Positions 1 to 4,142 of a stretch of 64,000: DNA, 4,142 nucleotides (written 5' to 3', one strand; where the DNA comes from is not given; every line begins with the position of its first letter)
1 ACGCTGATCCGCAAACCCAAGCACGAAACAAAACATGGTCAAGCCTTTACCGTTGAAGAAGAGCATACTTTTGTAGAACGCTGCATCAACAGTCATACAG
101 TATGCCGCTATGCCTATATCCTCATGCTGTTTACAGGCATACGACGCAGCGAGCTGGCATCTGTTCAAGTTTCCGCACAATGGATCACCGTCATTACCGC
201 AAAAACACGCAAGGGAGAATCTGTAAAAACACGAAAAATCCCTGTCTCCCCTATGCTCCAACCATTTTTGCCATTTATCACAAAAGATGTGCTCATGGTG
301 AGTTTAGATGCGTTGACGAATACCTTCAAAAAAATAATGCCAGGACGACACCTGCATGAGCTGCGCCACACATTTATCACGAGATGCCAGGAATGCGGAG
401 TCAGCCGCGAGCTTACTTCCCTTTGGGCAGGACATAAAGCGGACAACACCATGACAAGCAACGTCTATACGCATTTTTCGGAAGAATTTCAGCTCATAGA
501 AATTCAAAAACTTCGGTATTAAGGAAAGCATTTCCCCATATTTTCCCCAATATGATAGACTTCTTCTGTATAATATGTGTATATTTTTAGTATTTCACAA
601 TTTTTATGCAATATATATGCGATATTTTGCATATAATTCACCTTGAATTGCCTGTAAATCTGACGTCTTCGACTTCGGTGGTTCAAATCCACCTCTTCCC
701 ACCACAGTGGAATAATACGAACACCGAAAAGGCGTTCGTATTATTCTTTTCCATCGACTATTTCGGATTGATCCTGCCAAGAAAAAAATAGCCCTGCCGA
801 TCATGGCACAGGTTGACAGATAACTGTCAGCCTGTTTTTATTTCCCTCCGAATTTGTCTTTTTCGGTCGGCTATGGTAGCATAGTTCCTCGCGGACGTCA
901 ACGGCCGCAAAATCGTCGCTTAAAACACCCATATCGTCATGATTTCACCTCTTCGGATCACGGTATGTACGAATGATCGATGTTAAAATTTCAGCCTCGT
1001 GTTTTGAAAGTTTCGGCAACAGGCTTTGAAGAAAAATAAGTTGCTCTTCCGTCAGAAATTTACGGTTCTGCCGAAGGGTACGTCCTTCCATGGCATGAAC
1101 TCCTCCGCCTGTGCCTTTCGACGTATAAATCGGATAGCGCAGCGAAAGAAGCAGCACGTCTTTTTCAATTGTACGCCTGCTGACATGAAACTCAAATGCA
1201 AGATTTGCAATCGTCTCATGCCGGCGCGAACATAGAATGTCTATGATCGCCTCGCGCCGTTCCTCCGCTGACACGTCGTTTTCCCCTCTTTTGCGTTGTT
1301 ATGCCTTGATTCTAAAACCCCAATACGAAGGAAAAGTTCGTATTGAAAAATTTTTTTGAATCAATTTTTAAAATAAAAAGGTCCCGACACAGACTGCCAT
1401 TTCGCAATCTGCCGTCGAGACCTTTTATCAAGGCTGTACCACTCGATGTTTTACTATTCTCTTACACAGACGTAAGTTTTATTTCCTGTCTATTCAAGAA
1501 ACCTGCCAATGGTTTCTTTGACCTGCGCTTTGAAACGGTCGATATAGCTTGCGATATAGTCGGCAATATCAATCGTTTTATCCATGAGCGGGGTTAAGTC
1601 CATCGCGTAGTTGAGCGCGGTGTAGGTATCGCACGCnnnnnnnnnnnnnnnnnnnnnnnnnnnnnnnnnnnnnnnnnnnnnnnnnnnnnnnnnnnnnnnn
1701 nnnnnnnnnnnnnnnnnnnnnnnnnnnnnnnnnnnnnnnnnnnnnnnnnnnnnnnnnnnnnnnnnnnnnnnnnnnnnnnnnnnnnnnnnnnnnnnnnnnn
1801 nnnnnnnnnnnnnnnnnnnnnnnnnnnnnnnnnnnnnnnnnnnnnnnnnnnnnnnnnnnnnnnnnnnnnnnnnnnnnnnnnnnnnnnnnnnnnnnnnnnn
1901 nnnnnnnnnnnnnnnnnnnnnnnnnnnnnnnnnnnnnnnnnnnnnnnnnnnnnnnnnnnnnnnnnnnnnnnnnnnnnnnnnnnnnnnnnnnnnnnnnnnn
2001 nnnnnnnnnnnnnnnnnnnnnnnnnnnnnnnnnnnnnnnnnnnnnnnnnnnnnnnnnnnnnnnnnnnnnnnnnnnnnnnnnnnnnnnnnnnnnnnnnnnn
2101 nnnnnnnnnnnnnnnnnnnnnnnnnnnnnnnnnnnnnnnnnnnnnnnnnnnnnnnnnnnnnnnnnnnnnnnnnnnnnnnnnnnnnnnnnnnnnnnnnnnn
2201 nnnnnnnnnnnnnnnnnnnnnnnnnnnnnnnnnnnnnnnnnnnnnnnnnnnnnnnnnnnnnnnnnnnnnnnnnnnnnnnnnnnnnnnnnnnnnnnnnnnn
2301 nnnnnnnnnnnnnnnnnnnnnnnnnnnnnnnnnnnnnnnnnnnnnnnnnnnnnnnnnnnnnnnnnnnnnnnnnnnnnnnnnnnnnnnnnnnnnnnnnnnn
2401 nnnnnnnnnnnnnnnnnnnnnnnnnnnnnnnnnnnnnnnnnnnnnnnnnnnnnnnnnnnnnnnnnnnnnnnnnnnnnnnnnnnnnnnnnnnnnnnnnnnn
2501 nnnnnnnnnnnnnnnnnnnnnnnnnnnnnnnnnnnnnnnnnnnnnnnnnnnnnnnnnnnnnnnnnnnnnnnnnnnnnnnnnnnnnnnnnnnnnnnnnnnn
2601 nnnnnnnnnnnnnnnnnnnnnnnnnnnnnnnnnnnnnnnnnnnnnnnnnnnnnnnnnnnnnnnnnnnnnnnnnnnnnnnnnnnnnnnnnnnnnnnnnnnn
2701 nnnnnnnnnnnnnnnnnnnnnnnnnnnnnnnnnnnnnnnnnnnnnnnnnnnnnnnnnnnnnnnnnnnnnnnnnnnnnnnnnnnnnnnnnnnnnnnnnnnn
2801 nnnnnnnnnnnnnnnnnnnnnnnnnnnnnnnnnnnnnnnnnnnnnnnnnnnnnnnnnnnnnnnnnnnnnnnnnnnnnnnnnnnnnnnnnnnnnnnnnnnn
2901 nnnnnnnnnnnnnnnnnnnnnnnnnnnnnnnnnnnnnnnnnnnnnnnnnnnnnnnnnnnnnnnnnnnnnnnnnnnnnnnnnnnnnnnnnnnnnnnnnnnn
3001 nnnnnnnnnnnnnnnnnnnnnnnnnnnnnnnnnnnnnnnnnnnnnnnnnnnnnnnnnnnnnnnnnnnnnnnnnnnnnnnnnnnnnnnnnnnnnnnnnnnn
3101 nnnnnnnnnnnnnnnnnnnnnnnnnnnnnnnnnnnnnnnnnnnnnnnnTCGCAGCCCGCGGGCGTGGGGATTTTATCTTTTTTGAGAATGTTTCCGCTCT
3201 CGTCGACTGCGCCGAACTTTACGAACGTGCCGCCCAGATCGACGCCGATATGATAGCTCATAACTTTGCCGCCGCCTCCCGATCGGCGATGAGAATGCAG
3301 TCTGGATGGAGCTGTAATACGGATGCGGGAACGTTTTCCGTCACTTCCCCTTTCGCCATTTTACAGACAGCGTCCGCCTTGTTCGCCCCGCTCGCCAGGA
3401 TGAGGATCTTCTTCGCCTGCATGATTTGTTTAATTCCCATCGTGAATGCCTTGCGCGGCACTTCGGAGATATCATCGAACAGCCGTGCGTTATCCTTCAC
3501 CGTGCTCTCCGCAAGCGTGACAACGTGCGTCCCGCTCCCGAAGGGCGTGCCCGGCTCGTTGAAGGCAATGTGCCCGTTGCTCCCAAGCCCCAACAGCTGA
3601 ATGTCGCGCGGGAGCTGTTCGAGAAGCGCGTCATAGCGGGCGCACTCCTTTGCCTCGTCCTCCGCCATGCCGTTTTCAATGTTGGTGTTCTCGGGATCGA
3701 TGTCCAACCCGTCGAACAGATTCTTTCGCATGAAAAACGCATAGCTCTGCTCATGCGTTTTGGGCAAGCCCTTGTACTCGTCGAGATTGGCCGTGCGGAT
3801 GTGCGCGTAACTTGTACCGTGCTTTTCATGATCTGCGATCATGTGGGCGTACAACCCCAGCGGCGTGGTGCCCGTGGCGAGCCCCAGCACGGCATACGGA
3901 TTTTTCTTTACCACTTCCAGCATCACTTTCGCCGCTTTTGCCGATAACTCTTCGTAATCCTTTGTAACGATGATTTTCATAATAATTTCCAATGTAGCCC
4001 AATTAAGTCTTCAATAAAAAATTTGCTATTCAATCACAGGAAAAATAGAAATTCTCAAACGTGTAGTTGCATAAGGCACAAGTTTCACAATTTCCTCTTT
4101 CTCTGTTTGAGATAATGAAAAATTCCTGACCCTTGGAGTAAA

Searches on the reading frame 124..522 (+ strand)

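Call 13: search_protein_families(library=pfam, proteins=[window:124-522:+])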
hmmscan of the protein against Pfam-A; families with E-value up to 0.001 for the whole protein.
window:124-522:+ (132 aa): 1 family
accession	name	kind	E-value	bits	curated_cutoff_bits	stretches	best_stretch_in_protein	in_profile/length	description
PF00589.27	Phage_integrase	-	3.4e-05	24.1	27.1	0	76-119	128-169/172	Phage integrase family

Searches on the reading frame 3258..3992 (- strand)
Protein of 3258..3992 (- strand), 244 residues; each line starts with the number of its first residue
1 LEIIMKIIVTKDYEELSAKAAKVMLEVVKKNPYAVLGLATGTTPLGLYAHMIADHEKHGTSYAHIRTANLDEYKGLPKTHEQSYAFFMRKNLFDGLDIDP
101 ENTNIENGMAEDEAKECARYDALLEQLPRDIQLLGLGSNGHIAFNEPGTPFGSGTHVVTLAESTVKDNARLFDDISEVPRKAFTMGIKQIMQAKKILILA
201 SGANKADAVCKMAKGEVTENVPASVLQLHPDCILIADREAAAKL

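Call 12: search_protein_families(library=pfam, proteins=[window:3258-3992:-])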
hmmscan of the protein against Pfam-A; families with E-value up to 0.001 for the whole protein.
window:3258-3992:- (244 aa): 1 family
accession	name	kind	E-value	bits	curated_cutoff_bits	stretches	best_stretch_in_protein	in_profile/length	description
PF01182.26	Glucosamine_iso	-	4.4e-20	72.9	27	1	15-227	9-217/225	Glucosamine-6-phosphate isomerases/6-phosphogluconolactonase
